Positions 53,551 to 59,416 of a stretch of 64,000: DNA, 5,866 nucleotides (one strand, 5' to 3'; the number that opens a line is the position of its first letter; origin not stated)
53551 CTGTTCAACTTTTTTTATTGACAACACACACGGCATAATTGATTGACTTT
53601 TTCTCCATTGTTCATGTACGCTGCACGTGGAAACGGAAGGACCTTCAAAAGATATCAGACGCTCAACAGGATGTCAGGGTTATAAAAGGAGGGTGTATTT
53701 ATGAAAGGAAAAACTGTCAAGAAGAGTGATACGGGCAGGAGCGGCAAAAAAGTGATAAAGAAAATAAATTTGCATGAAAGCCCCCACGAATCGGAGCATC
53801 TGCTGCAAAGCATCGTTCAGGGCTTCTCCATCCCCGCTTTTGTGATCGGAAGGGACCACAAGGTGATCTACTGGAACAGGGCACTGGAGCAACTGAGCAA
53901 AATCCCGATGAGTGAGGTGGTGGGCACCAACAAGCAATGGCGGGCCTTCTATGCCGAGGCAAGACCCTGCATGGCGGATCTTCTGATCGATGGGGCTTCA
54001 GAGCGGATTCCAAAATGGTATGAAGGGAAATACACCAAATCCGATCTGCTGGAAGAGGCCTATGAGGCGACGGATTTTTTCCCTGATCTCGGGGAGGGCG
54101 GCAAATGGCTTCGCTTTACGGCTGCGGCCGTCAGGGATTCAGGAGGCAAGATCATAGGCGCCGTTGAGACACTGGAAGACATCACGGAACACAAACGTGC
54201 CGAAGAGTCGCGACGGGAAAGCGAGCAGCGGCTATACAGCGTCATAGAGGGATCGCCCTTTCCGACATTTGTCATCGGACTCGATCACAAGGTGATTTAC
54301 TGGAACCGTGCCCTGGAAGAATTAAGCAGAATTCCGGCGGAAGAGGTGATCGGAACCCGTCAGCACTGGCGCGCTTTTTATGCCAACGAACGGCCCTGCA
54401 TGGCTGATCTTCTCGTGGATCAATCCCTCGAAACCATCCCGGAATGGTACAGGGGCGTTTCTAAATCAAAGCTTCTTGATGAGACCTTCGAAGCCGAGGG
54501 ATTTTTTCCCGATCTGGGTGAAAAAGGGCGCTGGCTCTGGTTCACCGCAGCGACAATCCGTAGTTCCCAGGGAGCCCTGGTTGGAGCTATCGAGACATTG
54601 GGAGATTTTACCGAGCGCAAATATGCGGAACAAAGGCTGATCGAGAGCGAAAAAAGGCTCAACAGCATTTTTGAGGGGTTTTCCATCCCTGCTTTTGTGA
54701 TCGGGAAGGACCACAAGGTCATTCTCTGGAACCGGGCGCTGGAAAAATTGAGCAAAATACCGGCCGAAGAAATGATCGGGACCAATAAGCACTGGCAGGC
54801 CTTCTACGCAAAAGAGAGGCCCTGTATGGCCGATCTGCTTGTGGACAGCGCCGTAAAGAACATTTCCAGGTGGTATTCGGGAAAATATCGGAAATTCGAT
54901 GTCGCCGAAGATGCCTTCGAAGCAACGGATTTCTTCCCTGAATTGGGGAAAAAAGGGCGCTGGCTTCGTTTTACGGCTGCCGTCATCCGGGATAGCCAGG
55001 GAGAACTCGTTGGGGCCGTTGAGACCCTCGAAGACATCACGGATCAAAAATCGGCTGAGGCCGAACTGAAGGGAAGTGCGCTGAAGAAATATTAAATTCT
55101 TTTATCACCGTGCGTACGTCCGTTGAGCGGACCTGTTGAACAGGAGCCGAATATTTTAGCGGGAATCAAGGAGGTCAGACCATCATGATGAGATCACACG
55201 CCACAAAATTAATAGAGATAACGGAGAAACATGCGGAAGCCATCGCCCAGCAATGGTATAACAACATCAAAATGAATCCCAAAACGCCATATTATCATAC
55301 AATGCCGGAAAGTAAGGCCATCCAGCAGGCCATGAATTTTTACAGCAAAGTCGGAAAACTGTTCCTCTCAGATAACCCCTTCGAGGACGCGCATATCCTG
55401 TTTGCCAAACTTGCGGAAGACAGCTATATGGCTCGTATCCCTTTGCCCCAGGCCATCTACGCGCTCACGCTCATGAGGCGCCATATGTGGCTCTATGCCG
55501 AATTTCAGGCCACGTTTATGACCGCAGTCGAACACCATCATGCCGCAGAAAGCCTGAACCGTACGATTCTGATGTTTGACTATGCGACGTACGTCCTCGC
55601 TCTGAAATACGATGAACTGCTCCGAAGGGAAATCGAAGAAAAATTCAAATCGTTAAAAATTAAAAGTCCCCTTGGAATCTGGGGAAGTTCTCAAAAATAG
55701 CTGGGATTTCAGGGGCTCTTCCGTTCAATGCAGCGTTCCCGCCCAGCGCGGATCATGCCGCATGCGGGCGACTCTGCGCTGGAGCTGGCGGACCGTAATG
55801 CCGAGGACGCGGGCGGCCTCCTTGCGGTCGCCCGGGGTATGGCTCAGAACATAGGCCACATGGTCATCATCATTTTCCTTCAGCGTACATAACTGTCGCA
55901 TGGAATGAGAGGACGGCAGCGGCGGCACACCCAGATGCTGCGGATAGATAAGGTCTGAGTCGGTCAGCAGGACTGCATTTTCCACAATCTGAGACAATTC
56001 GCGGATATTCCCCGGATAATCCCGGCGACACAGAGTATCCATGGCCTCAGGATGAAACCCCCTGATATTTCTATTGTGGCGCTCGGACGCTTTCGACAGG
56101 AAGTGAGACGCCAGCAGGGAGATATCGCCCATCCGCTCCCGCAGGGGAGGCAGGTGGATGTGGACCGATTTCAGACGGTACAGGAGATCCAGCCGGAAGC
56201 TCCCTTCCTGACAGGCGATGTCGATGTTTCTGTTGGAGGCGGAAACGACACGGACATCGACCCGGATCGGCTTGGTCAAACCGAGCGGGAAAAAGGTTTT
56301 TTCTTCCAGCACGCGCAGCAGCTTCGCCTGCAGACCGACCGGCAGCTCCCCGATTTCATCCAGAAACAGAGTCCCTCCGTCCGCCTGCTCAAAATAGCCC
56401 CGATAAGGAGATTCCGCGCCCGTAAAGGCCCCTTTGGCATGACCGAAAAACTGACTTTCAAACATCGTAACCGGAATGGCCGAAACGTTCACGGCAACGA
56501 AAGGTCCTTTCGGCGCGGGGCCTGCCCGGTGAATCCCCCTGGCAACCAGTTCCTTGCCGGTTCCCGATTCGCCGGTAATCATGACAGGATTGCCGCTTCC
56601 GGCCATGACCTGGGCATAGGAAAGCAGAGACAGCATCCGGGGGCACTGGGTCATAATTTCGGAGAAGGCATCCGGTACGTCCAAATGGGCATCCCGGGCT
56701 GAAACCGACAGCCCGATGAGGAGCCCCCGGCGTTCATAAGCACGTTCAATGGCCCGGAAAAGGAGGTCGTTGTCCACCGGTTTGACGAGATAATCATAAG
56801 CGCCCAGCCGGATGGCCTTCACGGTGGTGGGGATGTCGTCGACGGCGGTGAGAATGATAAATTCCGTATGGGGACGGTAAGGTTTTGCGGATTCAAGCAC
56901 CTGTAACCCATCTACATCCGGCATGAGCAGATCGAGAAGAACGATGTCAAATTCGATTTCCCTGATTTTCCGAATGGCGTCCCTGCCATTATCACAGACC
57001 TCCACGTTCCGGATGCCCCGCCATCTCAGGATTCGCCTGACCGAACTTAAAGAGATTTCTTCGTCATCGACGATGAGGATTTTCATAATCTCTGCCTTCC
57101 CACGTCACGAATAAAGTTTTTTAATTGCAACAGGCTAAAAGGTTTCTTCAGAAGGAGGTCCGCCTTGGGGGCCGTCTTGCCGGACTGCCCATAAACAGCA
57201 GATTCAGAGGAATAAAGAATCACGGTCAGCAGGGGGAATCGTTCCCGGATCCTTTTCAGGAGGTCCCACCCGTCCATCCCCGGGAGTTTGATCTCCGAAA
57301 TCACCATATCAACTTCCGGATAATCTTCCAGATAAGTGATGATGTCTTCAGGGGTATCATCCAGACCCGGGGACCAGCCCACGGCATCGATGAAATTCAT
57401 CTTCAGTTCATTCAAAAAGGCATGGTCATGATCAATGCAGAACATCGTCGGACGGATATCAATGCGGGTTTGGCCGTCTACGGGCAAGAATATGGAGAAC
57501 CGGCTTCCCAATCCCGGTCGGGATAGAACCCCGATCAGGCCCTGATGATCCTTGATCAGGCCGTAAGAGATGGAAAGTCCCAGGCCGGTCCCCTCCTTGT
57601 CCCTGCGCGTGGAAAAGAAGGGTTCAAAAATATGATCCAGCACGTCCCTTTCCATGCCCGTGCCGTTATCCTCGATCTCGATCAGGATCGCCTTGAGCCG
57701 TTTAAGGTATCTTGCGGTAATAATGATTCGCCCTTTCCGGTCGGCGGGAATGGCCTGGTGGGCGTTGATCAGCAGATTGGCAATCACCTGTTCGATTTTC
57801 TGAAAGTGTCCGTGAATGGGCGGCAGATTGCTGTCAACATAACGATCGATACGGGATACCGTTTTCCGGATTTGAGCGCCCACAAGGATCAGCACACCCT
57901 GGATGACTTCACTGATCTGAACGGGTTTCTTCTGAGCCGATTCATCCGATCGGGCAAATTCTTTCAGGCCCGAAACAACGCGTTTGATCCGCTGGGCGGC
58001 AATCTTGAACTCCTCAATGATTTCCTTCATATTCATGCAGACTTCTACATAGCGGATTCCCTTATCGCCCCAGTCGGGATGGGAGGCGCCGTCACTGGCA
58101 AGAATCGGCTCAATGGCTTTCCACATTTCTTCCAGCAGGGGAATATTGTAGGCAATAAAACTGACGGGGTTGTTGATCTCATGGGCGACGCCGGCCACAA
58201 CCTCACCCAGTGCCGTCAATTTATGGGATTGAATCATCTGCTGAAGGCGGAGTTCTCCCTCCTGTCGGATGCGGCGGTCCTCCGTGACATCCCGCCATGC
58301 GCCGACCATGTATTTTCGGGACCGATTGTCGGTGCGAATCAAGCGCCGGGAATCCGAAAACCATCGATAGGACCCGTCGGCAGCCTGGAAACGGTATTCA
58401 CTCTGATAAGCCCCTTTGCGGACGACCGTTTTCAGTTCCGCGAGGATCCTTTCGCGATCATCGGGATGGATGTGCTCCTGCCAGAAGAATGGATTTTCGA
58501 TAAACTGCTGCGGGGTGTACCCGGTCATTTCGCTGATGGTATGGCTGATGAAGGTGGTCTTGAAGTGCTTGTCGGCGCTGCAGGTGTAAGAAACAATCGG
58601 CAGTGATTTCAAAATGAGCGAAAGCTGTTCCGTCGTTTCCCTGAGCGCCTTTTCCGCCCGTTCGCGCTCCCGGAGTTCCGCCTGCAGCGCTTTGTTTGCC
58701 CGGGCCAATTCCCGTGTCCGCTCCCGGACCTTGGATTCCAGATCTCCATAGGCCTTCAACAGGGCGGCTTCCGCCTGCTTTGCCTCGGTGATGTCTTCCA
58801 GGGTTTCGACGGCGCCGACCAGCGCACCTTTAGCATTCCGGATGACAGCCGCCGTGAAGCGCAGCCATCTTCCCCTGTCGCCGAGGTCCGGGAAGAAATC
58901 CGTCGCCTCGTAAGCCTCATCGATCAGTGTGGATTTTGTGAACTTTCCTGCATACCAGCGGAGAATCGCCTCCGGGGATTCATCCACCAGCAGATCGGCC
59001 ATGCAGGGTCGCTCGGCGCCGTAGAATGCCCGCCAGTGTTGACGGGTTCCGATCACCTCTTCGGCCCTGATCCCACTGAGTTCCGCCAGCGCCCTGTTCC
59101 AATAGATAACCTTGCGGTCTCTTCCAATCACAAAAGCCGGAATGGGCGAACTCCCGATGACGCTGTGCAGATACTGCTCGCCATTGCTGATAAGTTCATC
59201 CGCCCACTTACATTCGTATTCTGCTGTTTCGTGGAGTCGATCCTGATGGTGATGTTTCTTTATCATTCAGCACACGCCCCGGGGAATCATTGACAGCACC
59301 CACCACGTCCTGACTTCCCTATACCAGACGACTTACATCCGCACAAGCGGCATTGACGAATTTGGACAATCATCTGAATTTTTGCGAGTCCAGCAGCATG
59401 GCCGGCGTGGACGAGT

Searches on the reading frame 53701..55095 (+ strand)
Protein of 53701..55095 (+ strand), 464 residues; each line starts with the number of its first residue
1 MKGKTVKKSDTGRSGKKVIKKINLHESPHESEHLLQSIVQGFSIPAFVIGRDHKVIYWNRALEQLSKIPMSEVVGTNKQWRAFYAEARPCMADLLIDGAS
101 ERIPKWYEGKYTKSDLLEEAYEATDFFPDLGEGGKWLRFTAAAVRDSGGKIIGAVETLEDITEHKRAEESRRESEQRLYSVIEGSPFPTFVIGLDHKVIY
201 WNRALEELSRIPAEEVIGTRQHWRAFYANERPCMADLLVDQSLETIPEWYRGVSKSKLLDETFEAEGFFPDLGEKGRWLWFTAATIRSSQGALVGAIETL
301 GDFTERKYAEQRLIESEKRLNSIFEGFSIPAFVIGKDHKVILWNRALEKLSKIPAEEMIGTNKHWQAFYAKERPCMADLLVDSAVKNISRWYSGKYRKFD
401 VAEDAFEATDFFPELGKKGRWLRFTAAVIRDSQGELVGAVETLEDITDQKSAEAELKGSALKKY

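Call 87: search_protein_families(library=pfam, proteins=[window:53701-55095:+], max_evalue=0.00001)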
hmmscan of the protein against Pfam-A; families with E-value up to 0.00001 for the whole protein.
window:53701-55095:+ (464 aa): 7 families
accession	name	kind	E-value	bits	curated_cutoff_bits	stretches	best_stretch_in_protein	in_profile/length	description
PF08448.16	PAS_4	-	2.3e-27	95.8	23.1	3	325-450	2-109/110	PAS fold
PF00989.32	PAS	-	2.1e-22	79.7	22.6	1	177-218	2-43/113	PAS fold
PF13426.13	PAS_9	-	2.6e-20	73.1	27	1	48-163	6-103/103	PAS domain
PF13188.13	PAS_8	-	1.8e-11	44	21.8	0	176-224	1-48/65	PAS domain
PF12860.13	PAS_7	-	9.9e-11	42.2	27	0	333-453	10-114/115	PAS fold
PF17765.7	MLTR_LBD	-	1e-08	35.9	26.3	0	36-84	6-56/168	MmyB-like transcription regulator ligand binding domain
PF13596.12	PAS_10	-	3.7e-07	31.2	22.1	0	132-162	76-106/106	PAS domain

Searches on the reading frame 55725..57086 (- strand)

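Call 87: search_protein_families(library=pfam, proteins=[window:55725-57086:-], max_evalue=0.00001)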
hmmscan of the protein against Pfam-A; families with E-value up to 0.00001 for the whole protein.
window:55725-57086:- (453 aa): 4 families
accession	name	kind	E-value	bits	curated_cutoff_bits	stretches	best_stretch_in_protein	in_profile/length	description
PF00158.32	Sigma54_activat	-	9.7e-60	201.5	20.2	1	145-311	2-168/168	Sigma-54 interaction domain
PF00072.30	Response_reg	-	3e-27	95.4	30.2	1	3-113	1-110/111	Response regulator receiver domain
PF25601.1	AAA_lid_14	-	3.5e-22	78.5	27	1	316-385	1-70/87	AAA+ ATPase lid domain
PF14532.12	Sigma54_activ_2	-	2.9e-17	63.6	25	1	160-315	16-138/138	Sigma-54 interaction domain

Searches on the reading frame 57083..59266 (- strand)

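Call 87: search_protein_families(library=pfam, proteins=[window:57083-59266:-], max_evalue=0.00001)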
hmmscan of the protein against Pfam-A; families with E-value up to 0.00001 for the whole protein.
window:57083-59266:- (727 aa): 7 families
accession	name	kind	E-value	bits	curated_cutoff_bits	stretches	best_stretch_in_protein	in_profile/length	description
PF08447.18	PAS_3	-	1.4e-26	93.1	25.6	1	238-322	2-87/89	PAS fold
PF02518.31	HATPase_c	-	1.9e-21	77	26.4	1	489-597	4-110/111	Histidine kinase-, DNA gyrase B-, and HSP90-like ATPase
PF13426.13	PAS_9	-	4.9e-18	65.8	27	2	229-329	6-103/103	PAS domain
PF08448.16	PAS_4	-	3.5e-16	59.8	23.1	1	39-163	3-109/110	PAS fold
PF00989.32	PAS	-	4e-12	46.6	22.6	0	34-73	4-43/113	PAS fold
PF00072.30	Response_reg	-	5.6e-09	36.6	30.2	1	611-719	4-110/111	Response regulator receiver domain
PF00512.31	HisKA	-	7.3e-06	26.4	26.9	0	353-442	2-65/66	His Kinase A (phospho-acceptor) domain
